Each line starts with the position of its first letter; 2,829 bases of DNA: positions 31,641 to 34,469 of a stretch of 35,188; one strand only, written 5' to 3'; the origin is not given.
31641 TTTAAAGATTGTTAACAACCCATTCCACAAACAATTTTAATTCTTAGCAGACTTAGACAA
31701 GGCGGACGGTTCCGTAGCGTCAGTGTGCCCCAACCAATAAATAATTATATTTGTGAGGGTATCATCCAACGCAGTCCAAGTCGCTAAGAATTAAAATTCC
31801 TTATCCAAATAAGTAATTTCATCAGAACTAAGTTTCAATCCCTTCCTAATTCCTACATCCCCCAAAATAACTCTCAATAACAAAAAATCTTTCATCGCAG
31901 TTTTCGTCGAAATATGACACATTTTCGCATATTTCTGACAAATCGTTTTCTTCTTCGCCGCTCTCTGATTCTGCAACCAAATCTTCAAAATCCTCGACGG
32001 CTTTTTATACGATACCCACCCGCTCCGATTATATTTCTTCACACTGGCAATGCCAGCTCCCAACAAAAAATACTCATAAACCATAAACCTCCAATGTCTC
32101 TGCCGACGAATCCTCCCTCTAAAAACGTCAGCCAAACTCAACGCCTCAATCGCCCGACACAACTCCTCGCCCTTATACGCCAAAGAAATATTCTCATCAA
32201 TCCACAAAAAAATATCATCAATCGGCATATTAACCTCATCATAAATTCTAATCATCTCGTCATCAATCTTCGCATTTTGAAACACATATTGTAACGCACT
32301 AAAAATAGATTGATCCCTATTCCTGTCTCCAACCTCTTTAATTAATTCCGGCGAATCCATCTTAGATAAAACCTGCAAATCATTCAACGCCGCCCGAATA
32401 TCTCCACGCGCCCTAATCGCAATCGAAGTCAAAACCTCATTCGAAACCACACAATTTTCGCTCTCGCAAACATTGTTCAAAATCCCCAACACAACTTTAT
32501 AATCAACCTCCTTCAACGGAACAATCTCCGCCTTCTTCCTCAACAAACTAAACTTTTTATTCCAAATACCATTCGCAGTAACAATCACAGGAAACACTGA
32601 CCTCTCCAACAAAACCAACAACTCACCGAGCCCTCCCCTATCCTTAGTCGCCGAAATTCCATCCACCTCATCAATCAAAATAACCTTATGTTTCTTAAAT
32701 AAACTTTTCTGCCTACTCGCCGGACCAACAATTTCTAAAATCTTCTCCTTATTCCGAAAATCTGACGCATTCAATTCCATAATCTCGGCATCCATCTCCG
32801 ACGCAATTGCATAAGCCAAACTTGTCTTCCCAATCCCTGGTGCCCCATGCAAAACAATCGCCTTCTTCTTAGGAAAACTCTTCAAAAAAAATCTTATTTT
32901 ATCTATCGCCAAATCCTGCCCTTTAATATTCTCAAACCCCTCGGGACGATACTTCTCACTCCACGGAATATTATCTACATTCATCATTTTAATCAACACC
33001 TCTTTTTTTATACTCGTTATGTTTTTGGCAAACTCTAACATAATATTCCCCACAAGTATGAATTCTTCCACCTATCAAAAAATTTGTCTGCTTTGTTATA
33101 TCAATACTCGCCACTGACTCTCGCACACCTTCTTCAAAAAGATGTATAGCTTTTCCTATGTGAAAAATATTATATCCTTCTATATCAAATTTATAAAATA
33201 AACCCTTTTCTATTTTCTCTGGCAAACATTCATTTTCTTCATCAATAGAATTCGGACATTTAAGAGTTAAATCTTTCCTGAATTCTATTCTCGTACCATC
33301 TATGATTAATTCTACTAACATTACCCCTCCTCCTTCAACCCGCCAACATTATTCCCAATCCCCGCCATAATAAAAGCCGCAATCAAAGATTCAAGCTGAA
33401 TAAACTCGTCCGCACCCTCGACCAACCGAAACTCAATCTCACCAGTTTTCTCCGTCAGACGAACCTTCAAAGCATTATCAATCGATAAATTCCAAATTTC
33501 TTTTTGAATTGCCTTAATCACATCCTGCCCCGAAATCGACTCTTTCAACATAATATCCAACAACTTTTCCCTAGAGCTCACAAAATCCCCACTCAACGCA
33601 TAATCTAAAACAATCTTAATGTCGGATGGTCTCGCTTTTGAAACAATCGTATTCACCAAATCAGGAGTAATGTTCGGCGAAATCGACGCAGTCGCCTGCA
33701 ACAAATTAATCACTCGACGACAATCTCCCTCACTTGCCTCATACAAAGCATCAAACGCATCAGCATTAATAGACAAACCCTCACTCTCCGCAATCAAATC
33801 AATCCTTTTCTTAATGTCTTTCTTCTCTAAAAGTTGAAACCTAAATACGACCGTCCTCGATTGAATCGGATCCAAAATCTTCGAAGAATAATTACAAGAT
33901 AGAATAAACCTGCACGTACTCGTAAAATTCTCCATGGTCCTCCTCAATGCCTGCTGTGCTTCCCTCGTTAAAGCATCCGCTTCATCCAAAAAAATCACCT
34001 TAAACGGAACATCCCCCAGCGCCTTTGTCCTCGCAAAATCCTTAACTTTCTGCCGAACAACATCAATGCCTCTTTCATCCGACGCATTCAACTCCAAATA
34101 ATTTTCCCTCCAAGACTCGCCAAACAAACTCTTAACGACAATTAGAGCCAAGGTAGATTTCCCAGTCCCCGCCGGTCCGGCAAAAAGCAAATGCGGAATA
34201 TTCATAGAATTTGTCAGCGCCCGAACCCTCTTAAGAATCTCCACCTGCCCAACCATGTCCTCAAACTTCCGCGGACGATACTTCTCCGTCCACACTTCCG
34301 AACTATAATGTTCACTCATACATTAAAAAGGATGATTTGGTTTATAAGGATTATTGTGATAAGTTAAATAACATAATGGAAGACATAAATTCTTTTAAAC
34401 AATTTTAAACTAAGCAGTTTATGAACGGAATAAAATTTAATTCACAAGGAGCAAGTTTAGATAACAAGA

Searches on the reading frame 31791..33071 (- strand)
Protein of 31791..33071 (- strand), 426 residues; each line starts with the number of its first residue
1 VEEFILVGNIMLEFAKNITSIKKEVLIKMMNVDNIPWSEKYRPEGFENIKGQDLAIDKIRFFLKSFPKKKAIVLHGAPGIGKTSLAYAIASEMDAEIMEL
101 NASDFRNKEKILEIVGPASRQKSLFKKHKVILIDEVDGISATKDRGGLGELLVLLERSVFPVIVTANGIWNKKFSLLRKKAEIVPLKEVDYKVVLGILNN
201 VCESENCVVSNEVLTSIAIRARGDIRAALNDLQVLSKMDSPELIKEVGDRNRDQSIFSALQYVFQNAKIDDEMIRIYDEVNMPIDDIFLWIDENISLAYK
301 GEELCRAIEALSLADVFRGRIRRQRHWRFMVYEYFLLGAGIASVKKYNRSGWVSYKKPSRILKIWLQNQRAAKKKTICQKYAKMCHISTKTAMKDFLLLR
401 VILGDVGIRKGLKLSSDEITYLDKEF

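Call 60: search_protein_families(library=pfam, proteins=[window:31791-33071:-], max_evalue=0.01)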
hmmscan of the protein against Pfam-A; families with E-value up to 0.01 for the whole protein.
window:31791-33071:- (426 aa): 18 families
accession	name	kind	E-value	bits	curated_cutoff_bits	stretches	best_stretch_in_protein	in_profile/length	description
PF00004.35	AAA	-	1.3e-15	58.4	21.2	1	72-177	1-119/131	ATPase family associated with various cellular activities (AAA)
PF05496.18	RuvB_N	-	1.1e-08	35.5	27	1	42-140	2-97/159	Holliday junction DNA helicase RuvB P-loop domain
PF21960.2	RCF1-5-like_lid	-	1e-07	32.2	27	1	197-234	2-40/43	RCF1/5-like, AAA+ ATPase lid domain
PF13173.12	AAA_14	-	7e-06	26.5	27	1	69-139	2-74/129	AAA domain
PF20720.3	nSTAND3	-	2.7e-05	24.3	27.2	1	67-118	15-64/155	Novel STAND NTPase 3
PF00910.28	RNA_helicase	-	6.4e-05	23.8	21.5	1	72-142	1-64/105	RNA helicase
PF01695.23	IstB_IS21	-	8.7e-05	22.6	24.1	1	68-137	91-163/238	IstB-like ATP binding protein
PF13401.12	AAA_22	-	0.00011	23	27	0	69-110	5-49/130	AAA domain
PF16193.11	AAA_assoc_2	-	0.00045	20.9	34.3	1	205-246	3-41/81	AAA C-terminal domain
PF00519.23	PPV_E1_C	-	0.00092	18.9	26.5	1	57-99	107-149/289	Papillomavirus helicase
PF07728.20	AAA_5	-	0.00093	19.6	22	1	72-140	2-79/139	AAA domain (dynein-related subfamily)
PF06414.18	Zeta_toxin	-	0.0016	18.4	22.3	1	61-107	9-56/199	Zeta toxin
PF13191.12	AAA_16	-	0.0036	18.3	32.6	0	51-95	4-50/167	AAA ATPase domain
PF00005.33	ABC_tran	-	0.0047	18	25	0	66-107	8-51/137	ABC transporter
PF25361.1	AAA_lid_RFC1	-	0.0062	16.4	34.9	0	198-236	8-46/59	RFC1-like, AAA+ ATPase lid domain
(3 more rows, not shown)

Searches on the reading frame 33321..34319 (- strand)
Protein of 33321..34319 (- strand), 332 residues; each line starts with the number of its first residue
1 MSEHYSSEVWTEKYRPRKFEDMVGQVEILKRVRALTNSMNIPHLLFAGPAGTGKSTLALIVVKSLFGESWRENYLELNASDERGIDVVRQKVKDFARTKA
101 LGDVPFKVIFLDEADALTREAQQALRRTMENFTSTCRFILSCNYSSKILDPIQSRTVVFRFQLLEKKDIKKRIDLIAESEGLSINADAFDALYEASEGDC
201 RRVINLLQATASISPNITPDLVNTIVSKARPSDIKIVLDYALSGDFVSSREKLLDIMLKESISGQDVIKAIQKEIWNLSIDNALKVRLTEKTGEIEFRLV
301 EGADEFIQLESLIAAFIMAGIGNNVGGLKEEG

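Call 60: search_protein_families(library=pfam, proteins=[window:33321-34319:-], max_evalue=0.01)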
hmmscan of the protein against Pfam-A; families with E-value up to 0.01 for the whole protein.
window:33321-34319:- (332 aa): 17 families
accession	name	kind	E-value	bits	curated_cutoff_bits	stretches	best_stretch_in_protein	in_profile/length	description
PF08542.16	Rep_fac_C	-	5.5e-19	68.8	23.6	1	230-315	2-88/88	Replication factor C C-terminal domain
PF00004.35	AAA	-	1e-15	58.8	21.2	1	44-156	1-123/131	ATPase family associated with various cellular activities (AAA)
PF13177.12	DNA_pol3_delta2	-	3.3e-11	43.9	27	1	45-163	23-159/161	DNA polymerase III, delta subunit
PF25361.1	AAA_lid_RFC1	-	5.2e-10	39.1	34.9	1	168-217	3-52/59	RFC1-like, AAA+ ATPase lid domain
PF05496.18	RuvB_N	-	5e-07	30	27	1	15-133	2-112/159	Holliday junction DNA helicase RuvB P-loop domain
PF13173.12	AAA_14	-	2.9e-05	24.5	27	1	44-143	5-98/129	AAA domain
PF01078.27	Mg_chelatase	-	3.6e-05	23.7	20.3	0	42-79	23-59/207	Magnesium chelatase, subunit ChlI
PF03215.21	Rad17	-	6.3e-05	23.4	23.8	1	7-74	6-77/186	Rad17 P-loop domain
PF13401.12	AAA_22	-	7.6e-05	23.5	27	0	87-141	70-121/130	AAA domain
PF16193.11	AAA_assoc_2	-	0.0001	22.9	34.3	1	180-228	3-57/81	AAA C-terminal domain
PF13191.12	AAA_16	-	0.00026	21.9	32.6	0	36-65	16-48/167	AAA ATPase domain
PF25199.1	nSTAND_NTPase5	-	0.00038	20.7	34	1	29-144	29-134/145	Novel STAND NTPase 5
PF13238.12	AAA_18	-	0.0005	21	29.4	0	45-100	2-63/128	AAA domain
PF13479.12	AAA_24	-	0.0028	18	27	1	45-132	6-91/195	AAA domain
PF04851.21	ResIII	-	0.0037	17.6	22.5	0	25-167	8-113/164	Type III restriction enzyme, res subunit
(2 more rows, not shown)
